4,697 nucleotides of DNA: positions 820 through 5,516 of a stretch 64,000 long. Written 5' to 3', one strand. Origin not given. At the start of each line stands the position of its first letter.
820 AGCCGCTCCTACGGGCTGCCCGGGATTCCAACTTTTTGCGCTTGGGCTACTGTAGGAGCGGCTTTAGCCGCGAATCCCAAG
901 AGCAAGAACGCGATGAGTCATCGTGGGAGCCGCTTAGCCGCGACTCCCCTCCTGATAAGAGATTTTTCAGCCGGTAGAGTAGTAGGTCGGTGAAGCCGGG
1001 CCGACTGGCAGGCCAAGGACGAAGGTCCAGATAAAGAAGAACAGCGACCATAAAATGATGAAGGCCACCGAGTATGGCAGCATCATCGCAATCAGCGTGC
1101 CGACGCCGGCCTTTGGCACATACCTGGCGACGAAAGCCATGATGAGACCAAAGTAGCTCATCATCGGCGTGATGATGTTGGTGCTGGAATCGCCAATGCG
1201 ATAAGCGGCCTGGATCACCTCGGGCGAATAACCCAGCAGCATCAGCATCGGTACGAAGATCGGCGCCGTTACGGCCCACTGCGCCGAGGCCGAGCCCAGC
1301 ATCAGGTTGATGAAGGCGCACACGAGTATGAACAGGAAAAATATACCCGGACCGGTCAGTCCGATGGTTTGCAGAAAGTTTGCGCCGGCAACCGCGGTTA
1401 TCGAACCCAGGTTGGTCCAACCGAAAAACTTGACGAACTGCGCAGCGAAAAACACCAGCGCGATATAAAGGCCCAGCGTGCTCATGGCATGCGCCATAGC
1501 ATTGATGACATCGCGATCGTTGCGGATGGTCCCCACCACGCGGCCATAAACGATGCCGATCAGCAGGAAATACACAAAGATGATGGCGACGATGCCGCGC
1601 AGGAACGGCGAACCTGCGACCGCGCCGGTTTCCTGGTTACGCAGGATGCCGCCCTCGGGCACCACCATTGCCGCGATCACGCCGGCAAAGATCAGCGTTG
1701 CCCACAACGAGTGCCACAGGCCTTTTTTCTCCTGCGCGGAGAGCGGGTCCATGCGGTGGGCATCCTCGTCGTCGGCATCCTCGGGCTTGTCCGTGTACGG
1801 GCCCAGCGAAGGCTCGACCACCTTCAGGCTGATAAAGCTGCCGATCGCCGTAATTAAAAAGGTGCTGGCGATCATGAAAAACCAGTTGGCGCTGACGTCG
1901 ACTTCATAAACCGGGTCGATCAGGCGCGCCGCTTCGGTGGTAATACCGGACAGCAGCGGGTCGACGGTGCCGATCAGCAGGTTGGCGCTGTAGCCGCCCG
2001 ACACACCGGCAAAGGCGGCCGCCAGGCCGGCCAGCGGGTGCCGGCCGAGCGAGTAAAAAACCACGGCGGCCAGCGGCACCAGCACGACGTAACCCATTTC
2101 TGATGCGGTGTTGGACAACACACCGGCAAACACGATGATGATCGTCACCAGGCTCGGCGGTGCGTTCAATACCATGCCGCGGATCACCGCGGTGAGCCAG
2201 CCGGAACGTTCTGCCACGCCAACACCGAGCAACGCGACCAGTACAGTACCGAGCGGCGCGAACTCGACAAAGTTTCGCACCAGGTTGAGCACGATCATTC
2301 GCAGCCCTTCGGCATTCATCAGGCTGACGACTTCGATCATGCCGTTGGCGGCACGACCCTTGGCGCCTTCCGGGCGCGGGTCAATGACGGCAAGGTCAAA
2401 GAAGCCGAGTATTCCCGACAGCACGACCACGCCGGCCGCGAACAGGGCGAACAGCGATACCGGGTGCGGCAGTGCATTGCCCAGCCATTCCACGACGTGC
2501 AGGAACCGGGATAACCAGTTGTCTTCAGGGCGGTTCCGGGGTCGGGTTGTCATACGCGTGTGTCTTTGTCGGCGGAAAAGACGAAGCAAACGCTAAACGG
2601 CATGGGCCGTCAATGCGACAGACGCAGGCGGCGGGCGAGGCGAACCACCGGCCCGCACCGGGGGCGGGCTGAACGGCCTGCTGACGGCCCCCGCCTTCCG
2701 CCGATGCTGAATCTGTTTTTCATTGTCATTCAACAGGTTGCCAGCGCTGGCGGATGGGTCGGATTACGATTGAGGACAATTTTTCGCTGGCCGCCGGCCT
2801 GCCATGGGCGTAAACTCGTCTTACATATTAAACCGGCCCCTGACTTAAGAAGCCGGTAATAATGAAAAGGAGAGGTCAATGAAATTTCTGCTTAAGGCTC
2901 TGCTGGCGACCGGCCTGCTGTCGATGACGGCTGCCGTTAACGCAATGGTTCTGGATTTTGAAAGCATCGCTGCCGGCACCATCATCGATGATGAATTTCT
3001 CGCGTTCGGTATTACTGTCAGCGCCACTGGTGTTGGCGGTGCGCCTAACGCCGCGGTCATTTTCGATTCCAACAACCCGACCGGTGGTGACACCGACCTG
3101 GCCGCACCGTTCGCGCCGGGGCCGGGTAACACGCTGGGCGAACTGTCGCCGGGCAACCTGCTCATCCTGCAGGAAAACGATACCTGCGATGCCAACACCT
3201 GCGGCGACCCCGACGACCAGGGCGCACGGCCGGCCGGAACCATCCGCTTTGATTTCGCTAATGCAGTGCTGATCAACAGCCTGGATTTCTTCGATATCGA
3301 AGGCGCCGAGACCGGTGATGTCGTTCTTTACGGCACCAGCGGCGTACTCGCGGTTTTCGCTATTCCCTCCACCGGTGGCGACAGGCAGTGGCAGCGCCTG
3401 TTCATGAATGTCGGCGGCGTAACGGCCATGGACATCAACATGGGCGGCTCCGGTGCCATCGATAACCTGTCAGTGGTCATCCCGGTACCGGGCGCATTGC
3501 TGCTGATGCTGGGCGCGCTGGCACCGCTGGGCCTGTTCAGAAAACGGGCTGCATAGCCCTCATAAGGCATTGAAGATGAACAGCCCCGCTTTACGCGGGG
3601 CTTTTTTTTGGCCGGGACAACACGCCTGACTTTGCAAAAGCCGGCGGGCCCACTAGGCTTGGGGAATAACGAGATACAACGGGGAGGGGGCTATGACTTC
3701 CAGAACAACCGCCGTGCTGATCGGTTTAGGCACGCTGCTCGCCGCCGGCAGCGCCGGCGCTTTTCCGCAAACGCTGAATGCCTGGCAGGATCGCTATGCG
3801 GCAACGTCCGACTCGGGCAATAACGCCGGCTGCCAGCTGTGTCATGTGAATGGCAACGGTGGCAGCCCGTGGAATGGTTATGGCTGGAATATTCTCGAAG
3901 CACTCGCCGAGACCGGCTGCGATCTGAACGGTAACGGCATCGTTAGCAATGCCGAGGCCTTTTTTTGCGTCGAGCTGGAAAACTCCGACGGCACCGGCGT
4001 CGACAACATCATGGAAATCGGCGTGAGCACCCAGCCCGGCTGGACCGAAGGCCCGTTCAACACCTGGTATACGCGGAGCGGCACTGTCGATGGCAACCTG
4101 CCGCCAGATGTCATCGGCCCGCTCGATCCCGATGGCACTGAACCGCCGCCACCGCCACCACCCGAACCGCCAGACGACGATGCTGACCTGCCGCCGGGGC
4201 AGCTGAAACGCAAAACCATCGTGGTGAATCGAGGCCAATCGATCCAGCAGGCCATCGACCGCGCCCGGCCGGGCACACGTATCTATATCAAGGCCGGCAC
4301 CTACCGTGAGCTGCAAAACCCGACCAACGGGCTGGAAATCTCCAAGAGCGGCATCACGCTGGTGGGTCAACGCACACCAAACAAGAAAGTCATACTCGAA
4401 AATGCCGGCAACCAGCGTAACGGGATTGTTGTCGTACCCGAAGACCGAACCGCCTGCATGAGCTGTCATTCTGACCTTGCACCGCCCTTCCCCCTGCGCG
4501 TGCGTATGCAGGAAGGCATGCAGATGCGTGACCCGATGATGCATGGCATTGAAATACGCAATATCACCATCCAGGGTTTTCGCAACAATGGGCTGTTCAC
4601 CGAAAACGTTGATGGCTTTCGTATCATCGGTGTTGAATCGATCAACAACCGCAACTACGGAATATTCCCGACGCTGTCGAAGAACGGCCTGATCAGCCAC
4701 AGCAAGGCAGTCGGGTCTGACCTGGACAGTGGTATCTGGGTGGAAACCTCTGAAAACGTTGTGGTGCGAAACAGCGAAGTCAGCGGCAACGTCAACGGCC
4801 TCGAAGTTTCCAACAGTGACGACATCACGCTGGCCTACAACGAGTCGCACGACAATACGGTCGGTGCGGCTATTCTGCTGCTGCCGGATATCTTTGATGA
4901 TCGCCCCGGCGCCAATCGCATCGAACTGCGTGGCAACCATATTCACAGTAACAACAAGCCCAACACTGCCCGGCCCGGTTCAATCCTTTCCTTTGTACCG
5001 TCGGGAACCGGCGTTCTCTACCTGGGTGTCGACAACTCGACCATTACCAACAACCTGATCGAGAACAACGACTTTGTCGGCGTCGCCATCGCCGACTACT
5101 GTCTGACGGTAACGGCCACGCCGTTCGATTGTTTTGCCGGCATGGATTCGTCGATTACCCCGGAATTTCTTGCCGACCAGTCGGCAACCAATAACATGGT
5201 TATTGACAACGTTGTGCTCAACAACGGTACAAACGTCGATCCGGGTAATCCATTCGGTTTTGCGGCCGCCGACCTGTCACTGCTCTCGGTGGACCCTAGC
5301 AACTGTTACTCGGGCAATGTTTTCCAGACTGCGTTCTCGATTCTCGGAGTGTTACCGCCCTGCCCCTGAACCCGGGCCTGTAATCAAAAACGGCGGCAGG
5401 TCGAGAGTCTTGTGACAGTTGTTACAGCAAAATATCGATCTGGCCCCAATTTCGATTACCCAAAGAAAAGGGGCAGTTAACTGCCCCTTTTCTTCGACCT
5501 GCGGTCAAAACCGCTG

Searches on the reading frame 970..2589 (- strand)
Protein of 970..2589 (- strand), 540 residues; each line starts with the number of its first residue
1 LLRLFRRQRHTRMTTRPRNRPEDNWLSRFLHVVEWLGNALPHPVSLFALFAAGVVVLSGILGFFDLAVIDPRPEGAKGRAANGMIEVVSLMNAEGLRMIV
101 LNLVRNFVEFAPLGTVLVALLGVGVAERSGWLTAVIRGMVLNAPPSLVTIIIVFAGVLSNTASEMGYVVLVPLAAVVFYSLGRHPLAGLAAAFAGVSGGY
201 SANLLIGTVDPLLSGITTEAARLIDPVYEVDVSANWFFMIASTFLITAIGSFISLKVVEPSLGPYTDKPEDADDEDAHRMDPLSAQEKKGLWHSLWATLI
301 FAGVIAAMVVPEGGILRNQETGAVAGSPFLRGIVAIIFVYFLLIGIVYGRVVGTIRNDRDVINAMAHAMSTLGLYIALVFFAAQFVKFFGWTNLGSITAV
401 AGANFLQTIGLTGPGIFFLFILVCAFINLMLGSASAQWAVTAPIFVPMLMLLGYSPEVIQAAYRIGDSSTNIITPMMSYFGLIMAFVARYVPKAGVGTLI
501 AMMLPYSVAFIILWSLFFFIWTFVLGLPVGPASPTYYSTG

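Call 63: search_protein_families(library=pfam, proteins=[window:970-2589:-], max_evalue=0.00001)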
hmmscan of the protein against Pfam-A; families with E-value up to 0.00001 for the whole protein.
window:970-2589:- (540 aa): 2 families
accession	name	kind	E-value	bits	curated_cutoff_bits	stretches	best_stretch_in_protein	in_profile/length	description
PF03806.19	ABG_transport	-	2.7e-204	679.5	27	1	28-537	1-502/502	AbgT putative transporter family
PF03606.21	DcuC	-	3.3e-06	26.3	23.1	1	133-504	103-442/461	C4-dicarboxylate anaerobic carrier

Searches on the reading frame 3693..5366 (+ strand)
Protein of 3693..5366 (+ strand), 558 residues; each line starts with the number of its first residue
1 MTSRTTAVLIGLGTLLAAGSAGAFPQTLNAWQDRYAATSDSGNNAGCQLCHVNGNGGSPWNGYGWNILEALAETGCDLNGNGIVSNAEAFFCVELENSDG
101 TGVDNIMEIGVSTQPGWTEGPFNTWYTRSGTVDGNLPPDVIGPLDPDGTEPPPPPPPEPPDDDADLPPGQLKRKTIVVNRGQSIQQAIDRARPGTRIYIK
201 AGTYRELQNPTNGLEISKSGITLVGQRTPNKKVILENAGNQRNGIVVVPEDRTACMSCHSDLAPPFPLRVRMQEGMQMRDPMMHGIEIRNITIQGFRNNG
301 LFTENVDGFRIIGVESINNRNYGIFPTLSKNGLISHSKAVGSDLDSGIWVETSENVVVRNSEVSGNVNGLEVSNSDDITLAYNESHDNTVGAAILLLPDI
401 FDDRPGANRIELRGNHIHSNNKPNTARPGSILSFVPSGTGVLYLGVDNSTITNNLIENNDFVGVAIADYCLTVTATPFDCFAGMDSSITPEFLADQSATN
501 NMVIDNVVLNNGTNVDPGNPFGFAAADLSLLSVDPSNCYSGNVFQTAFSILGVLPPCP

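Call 63: search_protein_families(library=pfam, proteins=[window:3693-5366:+], max_evalue=0.00001)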
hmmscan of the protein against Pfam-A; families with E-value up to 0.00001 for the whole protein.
window:3693-5366:+ (558 aa): 2 families
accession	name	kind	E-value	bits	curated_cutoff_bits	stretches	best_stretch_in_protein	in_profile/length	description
PF13229.12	Beta_helix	-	4e-13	49.7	25.9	1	286-393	11-117/158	Right handed beta helix region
PF05048.19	NosD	-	6.7e-10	39.2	23.6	1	288-516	7-177/212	Periplasmic copper-binding protein (NosD)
